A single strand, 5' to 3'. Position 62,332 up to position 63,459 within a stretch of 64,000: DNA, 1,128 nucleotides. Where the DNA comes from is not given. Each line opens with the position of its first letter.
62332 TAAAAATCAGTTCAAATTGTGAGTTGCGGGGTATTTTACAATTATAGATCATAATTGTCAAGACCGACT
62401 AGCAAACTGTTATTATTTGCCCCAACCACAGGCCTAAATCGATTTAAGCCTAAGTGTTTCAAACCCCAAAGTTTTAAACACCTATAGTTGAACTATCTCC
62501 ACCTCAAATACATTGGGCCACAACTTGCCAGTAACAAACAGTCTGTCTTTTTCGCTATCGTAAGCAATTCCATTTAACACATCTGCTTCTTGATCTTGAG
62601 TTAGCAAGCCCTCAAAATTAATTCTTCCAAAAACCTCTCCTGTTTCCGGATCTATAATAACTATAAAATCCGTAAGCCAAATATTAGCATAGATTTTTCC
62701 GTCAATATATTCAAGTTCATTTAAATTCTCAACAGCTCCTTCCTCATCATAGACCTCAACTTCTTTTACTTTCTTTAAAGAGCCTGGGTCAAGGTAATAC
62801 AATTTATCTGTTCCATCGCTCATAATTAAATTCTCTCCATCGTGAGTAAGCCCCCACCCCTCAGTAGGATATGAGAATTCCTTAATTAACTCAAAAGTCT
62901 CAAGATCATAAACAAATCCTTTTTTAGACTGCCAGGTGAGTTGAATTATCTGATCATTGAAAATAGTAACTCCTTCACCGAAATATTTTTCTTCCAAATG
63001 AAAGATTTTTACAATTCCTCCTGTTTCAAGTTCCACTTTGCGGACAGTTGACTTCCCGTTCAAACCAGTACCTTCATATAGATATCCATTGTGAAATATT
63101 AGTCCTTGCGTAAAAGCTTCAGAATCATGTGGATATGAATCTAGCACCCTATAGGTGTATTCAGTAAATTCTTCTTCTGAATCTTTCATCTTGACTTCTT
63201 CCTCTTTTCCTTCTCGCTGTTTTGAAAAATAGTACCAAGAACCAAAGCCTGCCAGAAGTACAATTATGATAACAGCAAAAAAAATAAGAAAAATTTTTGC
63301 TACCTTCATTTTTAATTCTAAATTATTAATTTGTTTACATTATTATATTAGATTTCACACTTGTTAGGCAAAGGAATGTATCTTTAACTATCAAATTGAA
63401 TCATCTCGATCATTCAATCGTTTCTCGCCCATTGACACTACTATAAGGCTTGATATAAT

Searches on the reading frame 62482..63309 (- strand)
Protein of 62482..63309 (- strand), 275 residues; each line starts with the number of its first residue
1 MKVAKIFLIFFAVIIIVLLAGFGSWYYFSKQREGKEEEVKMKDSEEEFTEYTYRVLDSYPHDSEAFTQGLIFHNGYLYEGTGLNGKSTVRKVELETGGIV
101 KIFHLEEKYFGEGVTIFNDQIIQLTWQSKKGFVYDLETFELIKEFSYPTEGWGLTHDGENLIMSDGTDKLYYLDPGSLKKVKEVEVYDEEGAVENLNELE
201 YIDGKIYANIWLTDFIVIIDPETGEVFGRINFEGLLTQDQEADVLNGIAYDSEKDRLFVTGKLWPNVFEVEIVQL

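Call 55: search_protein_families(library=pfam, proteins=[window:62482-63309:-], max_evalue=0.001)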
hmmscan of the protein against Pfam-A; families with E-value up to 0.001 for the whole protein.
window:62482-63309:- (275 aa): 1 family
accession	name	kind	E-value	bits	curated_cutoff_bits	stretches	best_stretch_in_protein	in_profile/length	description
PF05096.18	Glu_cyclase_2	-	7.4e-96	320.8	22.3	1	43-272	18-249/249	Glutamine cyclotransferase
